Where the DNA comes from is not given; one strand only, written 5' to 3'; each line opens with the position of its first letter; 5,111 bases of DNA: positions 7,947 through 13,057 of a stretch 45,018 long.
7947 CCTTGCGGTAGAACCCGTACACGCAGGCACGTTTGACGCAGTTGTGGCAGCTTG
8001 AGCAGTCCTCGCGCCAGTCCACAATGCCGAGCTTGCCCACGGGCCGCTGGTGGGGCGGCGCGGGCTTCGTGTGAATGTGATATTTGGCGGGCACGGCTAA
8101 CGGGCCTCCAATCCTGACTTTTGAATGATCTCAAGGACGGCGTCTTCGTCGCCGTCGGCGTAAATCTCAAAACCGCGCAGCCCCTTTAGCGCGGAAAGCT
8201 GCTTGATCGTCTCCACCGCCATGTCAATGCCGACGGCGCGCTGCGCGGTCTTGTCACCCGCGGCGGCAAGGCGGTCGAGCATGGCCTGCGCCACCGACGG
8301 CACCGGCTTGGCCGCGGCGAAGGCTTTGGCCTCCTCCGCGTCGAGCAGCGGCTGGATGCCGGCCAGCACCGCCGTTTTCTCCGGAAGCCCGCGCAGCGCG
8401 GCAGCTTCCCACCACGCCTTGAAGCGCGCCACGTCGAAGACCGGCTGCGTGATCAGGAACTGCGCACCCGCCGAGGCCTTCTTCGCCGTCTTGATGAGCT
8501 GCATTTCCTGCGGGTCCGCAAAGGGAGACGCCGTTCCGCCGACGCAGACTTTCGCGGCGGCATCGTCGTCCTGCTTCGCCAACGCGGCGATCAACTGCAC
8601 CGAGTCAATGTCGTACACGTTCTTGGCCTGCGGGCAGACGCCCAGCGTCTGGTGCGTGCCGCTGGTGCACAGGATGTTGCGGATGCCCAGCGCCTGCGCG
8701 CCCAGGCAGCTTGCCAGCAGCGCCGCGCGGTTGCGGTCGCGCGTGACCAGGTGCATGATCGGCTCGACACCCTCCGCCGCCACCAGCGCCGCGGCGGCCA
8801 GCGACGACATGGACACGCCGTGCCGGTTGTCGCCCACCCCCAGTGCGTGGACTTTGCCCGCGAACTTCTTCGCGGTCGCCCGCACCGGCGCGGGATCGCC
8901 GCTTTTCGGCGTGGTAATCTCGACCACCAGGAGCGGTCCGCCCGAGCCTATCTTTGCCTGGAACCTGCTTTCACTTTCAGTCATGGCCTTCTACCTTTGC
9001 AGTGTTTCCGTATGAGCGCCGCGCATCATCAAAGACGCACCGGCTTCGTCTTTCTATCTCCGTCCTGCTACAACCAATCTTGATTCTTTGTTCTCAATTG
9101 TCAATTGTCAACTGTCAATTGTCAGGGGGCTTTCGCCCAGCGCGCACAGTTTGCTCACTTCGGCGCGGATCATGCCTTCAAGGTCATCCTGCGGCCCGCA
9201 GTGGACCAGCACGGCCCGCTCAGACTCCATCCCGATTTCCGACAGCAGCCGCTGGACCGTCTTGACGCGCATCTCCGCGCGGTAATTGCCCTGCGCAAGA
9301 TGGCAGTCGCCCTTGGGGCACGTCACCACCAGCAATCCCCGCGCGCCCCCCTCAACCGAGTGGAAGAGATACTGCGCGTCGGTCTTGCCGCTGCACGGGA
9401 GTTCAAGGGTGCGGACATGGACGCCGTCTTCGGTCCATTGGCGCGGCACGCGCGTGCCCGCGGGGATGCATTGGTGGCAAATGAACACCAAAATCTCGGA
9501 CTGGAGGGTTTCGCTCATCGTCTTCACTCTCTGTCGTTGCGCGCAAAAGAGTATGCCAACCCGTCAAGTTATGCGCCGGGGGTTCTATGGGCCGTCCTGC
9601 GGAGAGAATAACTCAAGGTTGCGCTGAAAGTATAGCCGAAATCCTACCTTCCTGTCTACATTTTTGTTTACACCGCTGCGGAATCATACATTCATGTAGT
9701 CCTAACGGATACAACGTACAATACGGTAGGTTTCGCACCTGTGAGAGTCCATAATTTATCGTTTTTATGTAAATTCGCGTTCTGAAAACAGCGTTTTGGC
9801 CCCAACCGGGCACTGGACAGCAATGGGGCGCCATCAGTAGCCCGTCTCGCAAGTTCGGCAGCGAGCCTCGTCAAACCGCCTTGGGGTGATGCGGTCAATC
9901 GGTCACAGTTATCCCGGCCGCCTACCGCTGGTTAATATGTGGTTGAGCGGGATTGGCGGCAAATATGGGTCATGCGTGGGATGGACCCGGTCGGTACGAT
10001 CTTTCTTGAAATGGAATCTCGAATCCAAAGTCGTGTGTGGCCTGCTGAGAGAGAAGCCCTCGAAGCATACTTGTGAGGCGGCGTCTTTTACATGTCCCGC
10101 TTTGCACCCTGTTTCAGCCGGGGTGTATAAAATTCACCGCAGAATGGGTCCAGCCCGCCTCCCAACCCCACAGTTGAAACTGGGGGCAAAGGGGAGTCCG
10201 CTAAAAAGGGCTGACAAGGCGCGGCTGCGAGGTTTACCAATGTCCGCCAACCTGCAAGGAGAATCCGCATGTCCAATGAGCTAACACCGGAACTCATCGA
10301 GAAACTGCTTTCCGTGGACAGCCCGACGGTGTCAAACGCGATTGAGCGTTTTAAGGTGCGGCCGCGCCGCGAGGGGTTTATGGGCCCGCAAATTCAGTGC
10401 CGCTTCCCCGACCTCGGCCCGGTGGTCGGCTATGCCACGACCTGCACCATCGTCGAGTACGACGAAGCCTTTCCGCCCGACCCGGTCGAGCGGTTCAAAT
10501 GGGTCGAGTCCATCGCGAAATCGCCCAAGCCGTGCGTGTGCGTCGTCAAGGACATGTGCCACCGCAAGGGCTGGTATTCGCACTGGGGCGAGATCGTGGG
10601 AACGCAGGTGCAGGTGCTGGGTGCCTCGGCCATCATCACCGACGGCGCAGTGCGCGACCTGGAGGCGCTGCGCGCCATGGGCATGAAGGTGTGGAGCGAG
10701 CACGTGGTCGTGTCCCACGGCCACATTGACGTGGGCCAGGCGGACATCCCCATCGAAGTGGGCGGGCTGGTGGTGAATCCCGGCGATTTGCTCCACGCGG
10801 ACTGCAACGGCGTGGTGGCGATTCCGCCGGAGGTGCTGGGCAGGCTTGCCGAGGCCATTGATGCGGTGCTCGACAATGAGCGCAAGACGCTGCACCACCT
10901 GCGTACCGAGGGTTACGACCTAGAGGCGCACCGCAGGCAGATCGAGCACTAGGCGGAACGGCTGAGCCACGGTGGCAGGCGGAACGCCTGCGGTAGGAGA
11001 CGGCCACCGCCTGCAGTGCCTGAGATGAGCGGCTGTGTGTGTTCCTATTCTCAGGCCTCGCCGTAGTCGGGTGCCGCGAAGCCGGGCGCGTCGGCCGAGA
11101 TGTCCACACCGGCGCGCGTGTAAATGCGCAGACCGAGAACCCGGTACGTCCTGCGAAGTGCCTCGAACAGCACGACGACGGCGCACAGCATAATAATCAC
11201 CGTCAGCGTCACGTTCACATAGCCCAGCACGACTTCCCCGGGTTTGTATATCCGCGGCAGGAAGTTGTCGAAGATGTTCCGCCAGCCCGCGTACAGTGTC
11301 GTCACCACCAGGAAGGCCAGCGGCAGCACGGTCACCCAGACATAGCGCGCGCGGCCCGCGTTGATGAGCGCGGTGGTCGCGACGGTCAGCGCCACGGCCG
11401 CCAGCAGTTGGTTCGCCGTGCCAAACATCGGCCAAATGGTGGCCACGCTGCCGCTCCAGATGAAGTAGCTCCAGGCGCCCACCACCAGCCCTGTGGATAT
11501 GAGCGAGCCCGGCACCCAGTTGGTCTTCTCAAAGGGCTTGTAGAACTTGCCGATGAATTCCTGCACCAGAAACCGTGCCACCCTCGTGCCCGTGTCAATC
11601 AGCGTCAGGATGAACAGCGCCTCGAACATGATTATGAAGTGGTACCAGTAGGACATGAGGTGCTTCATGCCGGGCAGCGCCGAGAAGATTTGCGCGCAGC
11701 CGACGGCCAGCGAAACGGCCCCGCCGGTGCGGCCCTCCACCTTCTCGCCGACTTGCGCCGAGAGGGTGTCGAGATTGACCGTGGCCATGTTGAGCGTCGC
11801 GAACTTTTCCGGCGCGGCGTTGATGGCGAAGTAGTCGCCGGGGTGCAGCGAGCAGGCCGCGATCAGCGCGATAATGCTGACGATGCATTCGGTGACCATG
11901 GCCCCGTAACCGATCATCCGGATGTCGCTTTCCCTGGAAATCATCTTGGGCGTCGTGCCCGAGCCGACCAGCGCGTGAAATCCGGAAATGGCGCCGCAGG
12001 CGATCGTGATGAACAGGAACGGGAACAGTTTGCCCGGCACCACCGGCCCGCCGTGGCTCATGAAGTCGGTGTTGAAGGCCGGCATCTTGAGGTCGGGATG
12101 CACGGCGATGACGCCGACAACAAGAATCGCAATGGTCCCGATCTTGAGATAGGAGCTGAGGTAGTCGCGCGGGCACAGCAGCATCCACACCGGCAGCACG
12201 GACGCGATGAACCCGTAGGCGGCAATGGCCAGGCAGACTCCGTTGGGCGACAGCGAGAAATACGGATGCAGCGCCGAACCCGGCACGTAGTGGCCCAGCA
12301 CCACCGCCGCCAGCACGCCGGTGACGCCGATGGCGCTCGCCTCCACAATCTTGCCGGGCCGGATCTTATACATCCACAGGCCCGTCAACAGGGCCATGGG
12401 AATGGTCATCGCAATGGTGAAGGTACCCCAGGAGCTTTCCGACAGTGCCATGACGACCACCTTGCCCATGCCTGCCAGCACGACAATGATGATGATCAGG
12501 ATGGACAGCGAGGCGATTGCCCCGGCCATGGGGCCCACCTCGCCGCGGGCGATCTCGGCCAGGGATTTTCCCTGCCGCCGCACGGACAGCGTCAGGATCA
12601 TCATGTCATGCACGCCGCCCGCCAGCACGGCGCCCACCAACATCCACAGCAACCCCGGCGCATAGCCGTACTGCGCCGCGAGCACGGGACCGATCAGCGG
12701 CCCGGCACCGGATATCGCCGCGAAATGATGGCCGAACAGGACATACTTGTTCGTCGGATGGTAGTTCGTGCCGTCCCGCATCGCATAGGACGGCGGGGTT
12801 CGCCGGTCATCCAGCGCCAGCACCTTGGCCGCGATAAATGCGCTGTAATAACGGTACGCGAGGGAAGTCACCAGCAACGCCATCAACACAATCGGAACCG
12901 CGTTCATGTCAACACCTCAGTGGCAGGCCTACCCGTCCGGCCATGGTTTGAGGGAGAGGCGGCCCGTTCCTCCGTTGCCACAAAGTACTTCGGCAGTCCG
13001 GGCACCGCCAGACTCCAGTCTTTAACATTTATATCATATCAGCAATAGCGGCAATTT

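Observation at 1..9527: Eight-gene coupled operon joining HdrA(L)BC/MvhD to a split glutamate synthase and a MetF: candidate undescribed electron-bifurcating complex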

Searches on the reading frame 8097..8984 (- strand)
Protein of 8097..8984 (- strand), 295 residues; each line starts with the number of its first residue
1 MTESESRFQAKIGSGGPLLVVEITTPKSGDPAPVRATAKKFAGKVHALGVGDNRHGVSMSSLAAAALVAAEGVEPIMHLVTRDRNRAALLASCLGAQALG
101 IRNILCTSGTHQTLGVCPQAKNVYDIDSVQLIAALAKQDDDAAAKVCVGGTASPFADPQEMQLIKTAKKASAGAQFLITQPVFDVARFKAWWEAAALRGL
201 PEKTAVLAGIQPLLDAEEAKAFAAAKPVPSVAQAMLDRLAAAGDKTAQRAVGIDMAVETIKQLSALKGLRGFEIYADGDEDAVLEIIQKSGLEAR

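Call 4: search_protein_families(library=pfam, proteins=[window:8097-8984:-], max_evalue=0.01)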
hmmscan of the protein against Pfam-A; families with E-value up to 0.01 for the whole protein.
window:8097-8984:- (295 aa): 1 family
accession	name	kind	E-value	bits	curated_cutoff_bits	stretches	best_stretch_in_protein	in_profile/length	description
PF02219.23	MTHFR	-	3e-26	92.9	24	1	12-291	6-287/287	Methylenetetrahydrofolate reductase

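Call 5: search_protein_families(library=ncbifam, proteins=[window:8097-8984:-], max_evalue=0.01)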
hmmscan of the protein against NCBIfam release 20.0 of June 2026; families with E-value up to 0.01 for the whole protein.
window:8097-8984:- (295 aa): 4 families
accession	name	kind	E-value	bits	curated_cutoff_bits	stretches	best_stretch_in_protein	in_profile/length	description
NF006396.0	PRK08645.1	equivalog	3.9e-40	137.6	453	1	3-265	309-578/611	bifunctional homocysteine S-methyltransferase/methylenetetrahydrofolate reductase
TIGR00676.1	fadh2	equivalog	3e-17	62.8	293.7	1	63-289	49-273/275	methylenetetrahydrofolate reductase [NAD(P)H]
TIGR00677.1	fadh2_euk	equivalog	3.4e-15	56.1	310.05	1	62-292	49-277/281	methylenetetrahydrofolate reductase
NF006950.0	PRK09432.1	equivalog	1.9e-12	47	382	1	71-279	81-279/296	methylenetetrahydrofolate reductase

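Call 44: search_solved_structures(query=window:8097-8984:-, max_evalue=0.001, show_alignments=3)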
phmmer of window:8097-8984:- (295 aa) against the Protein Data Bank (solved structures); distinct sequences matched with E-value up to 0.001: 14.
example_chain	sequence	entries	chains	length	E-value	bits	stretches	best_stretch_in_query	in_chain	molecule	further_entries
1v93_A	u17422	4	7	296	1.7e-08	37.2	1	16-292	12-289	5,10-Methylenetetrahydrofolate reductase | Methylenetetrahydrofolate reductase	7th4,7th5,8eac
3apt_A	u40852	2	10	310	1.9e-08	37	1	16-292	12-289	Methylenetetrahydrofolate reductase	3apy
6fcx_A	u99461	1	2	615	2.5e-08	36.6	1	60-292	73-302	Methylenetetrahydrofolate reductase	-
8qa4_A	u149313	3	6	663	3.1e-08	36.3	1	59-292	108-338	Methylenetetrahydrofolate reductase (NADPH)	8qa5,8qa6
6fnu_A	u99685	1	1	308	1.5e-07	34.1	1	72-290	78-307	Methylenetetrahydrofolate reductase 1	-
6pey_A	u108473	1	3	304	2.9e-07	33.2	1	72-276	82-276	Methylenetetrahydrofolate reductase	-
1b5t_A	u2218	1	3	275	2.9e-07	33.2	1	72-276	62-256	PROTEIN (METHYLENETETRAHYDROFOLATE REDUCTASE)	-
1zp3_A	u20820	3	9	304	3.8e-07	32.8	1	72-276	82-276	5,10-methylenetetrahydrofolate reductase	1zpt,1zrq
1zp4_A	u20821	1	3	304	3.8e-07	32.7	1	72-276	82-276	5,10-methylenetetrahydrofolate reductase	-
5ume_A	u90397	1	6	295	4.5e-07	32.5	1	66-278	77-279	5,10-methylenetetrahydrofolate reductase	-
7rml_A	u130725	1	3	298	5.4e-07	32.3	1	71-277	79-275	5,10-methylenetetrahydrofolate reductase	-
2fmn_A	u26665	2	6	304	1.4e-06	30.9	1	72-276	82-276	5,10-methylenetetrahydrofolate reductase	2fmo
3fst_A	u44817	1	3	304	2.4e-06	30.1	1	72-276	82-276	5,10-methylenetetrahydrofolate reductase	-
3fsu_A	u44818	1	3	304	2.5e-06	30.1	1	72-276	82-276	5,10-methylenetetrahydrofolate reductase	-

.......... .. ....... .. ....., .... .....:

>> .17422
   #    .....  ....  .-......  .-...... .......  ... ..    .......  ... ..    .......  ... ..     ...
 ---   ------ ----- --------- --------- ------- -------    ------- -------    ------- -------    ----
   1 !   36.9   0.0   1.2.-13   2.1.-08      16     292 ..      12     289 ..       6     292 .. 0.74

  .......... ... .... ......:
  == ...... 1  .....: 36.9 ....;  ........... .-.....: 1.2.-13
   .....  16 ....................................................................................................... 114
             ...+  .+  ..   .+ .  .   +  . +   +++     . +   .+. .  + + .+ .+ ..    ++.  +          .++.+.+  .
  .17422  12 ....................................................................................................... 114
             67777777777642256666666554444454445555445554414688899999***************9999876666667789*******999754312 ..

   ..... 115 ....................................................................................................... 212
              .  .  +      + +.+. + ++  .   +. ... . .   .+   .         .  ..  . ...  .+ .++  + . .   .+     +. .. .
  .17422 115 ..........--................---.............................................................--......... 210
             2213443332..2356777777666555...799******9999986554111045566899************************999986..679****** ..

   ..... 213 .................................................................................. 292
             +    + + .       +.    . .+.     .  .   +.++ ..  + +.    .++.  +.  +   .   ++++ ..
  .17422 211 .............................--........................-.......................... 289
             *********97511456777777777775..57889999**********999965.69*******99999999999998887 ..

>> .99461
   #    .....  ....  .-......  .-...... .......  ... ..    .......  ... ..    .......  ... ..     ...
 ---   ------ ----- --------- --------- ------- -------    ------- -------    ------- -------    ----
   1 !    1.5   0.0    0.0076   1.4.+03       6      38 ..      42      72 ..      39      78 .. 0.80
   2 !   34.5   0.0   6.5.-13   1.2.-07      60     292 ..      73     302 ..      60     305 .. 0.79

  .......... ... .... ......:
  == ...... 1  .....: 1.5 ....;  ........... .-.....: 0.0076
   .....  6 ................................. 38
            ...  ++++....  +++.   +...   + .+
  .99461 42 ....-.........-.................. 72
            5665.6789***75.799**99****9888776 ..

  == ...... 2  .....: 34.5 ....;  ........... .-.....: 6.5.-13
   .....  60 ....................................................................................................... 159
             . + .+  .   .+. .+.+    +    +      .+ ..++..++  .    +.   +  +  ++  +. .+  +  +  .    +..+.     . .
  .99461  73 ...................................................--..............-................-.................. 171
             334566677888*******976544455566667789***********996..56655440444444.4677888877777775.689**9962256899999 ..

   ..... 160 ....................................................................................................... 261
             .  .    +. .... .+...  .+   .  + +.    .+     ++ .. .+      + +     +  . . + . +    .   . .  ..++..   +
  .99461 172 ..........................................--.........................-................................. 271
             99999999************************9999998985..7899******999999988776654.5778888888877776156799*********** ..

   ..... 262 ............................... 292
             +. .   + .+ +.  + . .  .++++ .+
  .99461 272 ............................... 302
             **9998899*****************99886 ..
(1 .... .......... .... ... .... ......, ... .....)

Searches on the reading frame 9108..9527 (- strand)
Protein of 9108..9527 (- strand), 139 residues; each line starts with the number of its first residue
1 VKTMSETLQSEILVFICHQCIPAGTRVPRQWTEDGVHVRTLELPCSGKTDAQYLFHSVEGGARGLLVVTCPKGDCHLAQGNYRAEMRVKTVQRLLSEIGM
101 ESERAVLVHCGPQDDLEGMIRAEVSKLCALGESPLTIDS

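Call 4: search_protein_families(library=pfam, proteins=[window:9108-9527:-], max_evalue=0.01)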
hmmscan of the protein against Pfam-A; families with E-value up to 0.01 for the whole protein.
window:9108-9527:- (139 aa): 1 family
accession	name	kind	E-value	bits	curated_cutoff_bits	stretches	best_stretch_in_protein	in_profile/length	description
PF02662.21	FlpD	-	9e-22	77.8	22.3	1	12-113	1-103/123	Methyl-viologen-reducing hydrogenase, delta subunit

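Call 5: search_protein_families(library=ncbifam, proteins=[window:9108-9527:-], max_evalue=0.01)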
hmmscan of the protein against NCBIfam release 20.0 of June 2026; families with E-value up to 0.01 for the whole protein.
window:9108-9527:- (139 aa): 2 families
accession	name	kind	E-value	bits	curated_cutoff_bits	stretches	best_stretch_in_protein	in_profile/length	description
NF045873.1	F420_non_VhuD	exception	6.7e-17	61.8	215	1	12-135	4-130/132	F420-non-reducing hydrogenase iron-sulfur subunit VhuD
NF040770.1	hetero_SS_HdrA2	exception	5.3e-16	57.9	1100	1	9-109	647-748/777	CoB-CoM heterodisulfide reductase HdrA2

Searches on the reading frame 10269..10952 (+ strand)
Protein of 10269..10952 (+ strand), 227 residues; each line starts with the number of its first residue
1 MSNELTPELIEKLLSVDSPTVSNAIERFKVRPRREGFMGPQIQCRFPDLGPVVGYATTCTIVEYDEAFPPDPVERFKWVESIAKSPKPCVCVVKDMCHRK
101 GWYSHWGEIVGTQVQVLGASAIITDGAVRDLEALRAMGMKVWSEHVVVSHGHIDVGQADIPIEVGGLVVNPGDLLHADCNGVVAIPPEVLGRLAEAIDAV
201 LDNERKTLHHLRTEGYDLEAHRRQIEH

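Call 26: search_protein_families(library=pfam, proteins=[window:10269-10952:+], max_evalue=0.00001)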
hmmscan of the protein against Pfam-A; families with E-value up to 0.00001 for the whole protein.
window:10269-10952:+ (227 aa): 1 family
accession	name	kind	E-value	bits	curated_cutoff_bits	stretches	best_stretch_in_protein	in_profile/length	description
PF03737.21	RraA-like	-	1.4e-24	87.5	24.5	1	28-183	8-151/152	Aldolase/RraA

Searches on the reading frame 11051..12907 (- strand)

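Call 26: search_protein_families(library=pfam, proteins=[window:11051-12907:-], max_evalue=0.00001)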
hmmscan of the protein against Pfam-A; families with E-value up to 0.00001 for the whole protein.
window:11051-12907:- (618 aa): 1 family
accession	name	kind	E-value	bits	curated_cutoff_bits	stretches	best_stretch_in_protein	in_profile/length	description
PF02554.20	CstA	-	2.5e-207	690.5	27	1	2-540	1-560/560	Carbon starvation protein CstA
